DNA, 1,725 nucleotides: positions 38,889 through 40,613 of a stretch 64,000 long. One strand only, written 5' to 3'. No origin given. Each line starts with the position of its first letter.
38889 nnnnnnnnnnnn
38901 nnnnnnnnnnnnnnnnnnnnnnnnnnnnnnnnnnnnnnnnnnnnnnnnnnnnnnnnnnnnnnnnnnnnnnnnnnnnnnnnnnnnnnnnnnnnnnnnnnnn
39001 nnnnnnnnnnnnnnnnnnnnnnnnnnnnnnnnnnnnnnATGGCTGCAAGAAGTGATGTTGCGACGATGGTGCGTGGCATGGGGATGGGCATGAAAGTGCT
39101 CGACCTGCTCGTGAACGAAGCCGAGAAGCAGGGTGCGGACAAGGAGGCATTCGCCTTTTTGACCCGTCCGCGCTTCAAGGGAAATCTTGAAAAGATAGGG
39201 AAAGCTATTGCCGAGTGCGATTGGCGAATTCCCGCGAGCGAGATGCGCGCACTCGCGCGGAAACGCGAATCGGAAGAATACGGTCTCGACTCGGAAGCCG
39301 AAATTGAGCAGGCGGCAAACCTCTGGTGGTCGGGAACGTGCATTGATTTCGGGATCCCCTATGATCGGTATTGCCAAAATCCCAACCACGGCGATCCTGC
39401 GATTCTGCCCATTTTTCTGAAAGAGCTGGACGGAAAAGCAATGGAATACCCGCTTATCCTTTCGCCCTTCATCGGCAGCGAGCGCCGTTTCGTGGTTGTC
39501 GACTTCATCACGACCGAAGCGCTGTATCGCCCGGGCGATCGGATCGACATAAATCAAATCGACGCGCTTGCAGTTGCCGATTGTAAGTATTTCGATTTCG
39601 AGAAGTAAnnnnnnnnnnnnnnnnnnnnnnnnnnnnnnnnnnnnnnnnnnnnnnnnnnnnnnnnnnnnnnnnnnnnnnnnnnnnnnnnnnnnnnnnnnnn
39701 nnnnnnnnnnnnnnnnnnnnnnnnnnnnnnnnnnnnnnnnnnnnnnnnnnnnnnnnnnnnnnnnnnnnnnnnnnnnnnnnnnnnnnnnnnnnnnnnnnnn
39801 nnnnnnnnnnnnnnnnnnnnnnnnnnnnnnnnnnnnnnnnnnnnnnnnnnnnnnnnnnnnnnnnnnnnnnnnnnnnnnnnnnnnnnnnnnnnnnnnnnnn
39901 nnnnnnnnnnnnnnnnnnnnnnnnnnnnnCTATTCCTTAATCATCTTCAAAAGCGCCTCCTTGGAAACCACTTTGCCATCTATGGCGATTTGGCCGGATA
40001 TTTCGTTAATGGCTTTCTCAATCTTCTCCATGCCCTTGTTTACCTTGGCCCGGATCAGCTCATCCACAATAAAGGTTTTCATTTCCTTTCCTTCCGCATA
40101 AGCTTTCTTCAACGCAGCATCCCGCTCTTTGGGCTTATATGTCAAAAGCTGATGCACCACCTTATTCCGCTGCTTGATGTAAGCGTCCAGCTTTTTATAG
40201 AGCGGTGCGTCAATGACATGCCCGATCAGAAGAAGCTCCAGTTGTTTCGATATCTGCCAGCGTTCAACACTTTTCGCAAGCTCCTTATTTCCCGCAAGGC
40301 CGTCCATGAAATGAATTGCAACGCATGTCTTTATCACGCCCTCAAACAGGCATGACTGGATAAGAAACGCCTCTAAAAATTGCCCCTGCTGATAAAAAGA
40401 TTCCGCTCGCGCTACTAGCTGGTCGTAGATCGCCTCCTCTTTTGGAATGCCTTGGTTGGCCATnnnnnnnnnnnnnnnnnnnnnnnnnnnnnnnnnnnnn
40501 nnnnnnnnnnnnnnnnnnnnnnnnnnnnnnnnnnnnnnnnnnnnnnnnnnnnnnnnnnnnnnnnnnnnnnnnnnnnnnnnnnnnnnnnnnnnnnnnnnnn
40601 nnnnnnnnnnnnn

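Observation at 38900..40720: AT-rich island between tspO and the rplM-rpsI operon encoding two orphan proteins, one with a weak HEPN-like Rx4H match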

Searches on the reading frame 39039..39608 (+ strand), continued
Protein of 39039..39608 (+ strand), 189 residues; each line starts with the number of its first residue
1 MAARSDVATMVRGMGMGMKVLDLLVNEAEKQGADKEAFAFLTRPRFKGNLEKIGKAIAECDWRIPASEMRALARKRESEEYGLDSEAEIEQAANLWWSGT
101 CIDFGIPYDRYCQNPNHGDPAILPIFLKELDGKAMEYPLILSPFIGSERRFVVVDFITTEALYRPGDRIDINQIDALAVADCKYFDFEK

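Call 83: find_encoding_contigs(protein=P0011, flank=3000, max_places=2)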
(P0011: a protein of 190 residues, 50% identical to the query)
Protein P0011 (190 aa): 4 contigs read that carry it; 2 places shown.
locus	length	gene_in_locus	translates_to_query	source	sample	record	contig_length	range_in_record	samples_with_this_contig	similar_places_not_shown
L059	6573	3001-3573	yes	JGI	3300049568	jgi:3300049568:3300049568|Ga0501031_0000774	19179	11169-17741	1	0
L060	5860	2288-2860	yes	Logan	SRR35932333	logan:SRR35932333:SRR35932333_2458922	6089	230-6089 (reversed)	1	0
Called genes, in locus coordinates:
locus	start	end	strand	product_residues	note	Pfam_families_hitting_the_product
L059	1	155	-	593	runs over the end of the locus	PF03483:B3_4, PF03484:B5, PF17759:tRNA_synthFbeta (weak), PF03147:FDX-ACB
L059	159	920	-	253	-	PF01409:tRNA-synt_2d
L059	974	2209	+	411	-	PF13506:Glyco_transf_21, PF00535:Glycos_transf_2, PF10111:Glyco_tranf_2_2, PF13641:Glyco_tranf_2_3, PF01644:Chitin_synth_1 (faint), PF03142:Chitin_synth_2 (weak), PF13632:Glyco_trans_2_3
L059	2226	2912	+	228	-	-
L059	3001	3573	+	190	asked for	-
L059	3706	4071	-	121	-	-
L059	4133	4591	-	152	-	PF00889:EF_TS, PF25025:EF-Ts_N (weak), PF00889:EF_TS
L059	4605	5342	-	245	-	PF00318:Ribosomal_S2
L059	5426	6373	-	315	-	PF09587:PGA_cap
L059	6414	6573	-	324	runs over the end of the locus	PF03462:PCRF, PF00472:RF-1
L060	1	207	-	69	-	?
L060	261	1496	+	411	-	PF13506:Glyco_transf_21, PF00535:Glycos_transf_2, PF10111:Glyco_tranf_2_2, PF13641:Glyco_tranf_2_3, PF01644:Chitin_synth_1 (faint), PF03142:Chitin_synth_2 (weak), PF13632:Glyco_trans_2_3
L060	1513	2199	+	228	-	-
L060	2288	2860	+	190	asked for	-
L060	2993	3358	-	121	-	-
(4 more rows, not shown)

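Call 84: find_encoding_contigs(protein=P0017, flank=3000, max_places=2)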
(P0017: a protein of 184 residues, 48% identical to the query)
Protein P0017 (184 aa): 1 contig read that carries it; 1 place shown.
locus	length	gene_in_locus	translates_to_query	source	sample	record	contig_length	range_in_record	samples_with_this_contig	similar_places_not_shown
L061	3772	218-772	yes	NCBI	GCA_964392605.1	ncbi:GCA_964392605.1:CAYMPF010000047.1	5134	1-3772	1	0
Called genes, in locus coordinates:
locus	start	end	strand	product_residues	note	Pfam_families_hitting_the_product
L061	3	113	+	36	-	?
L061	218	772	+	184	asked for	-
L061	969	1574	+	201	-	PF20803:PaaX_M, PF09827:CRISPR_Cas2 (weak)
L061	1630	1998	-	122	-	-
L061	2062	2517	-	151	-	PF25025:EF-Ts_N (weak), PF00889:EF_TS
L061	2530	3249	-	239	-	PF00318:Ribosomal_S2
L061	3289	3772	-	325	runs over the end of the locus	PF09587:PGA_cap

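Call 110: find_related_loci(query=A2, collection=viral_contigs, flank=3000)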
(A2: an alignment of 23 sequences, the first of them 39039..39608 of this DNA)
Query A2 (189 aa) in viral_contigs; peptide patterns used: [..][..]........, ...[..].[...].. (x = any residue, [..] = any of these).
134 stretches matched a pattern, but none encodes a relative of the query by tblastn (E <= 1e-3).

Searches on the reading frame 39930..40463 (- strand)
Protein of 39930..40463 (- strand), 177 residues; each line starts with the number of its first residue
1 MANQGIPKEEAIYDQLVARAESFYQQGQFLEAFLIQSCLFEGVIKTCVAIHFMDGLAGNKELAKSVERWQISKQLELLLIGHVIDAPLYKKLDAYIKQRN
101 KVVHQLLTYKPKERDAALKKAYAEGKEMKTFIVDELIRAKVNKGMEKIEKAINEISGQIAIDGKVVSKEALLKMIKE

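Call 71: search_protein_families(library=phrogs, proteins=[window:39930-40463:-], max_evalue=1)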
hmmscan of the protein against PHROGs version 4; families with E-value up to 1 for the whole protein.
window:39930-40463:- (177 aa): 4 families
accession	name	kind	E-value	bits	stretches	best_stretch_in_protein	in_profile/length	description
phrog_5948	-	unknown function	0.03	15.4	1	123-150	27-54/69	-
phrog_26712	-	unknown function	0.057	14.8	1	119-170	12-63/83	-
phrog_36888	-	unknown function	0.06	14.7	1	115-136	11-32/71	-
phrog_5737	-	unknown function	0.1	13.6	1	10-81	7-78/138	-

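Call 112: search_dna_similar(query=window:39930-40463:-, collection=plasmids, mode=protein, max_evalue=0.001, max_rows=10)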
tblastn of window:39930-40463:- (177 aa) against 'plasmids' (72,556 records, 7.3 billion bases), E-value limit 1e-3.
No match.

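Call 113: search_dna_similar(query=window:39930-40463:-, collection=phages, mode=protein, max_evalue=0.001, max_rows=10)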
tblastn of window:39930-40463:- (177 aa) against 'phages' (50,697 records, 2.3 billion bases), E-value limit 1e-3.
No match.
